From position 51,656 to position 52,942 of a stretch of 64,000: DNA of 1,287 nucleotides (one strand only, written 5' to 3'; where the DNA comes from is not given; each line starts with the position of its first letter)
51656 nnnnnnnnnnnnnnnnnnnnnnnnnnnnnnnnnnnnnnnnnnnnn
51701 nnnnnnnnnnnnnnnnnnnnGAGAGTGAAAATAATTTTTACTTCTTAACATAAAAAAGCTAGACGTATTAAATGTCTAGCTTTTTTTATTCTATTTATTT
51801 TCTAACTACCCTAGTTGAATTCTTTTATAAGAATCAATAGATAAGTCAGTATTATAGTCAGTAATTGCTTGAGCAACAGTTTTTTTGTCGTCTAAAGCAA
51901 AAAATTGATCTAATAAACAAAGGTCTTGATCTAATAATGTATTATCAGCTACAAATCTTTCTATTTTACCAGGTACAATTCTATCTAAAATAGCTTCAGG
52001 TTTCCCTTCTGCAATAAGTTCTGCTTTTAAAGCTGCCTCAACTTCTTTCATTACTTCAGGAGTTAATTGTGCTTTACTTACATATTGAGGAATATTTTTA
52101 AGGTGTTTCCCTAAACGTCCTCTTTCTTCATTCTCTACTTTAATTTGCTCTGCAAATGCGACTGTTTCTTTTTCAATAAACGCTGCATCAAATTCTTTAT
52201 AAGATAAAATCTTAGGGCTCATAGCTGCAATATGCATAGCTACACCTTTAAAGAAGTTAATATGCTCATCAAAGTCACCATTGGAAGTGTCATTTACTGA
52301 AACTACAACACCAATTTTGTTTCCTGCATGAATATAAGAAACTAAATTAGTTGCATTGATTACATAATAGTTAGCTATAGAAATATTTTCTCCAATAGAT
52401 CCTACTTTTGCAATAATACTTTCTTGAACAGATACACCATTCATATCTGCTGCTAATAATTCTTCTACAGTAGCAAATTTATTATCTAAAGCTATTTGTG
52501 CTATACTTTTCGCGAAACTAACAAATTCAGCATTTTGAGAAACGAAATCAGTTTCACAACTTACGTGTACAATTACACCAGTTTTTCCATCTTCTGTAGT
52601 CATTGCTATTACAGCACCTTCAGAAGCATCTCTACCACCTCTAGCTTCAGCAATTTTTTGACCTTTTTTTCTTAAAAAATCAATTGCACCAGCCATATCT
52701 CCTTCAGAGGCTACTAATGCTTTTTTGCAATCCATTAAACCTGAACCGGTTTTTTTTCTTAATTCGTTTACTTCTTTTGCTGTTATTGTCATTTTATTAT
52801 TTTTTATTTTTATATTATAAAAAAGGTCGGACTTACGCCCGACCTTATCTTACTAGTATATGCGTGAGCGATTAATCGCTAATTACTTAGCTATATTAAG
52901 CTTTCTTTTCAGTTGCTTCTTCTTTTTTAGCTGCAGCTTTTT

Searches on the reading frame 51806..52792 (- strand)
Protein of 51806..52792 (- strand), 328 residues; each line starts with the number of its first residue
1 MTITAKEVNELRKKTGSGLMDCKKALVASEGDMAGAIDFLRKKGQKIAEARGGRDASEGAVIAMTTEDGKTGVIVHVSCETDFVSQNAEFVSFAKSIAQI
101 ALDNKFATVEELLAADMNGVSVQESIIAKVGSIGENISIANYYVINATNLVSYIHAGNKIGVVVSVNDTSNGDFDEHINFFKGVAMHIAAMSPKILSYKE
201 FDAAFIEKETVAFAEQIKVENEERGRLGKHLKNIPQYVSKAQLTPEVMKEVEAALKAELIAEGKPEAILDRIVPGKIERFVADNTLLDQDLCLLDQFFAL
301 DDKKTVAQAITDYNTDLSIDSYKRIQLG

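Call 61: search_protein_families(library=pfam, proteins=[window:51806-52792:-], max_evalue=0.00001)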
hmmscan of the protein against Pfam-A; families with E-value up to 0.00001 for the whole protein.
window:51806-52792:- (328 aa): 1 family
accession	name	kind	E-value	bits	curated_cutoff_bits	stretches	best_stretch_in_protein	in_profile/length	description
PF00889.24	EF_TS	-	1.6e-55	188.3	27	2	72-221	1-147/204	Elongation factor TS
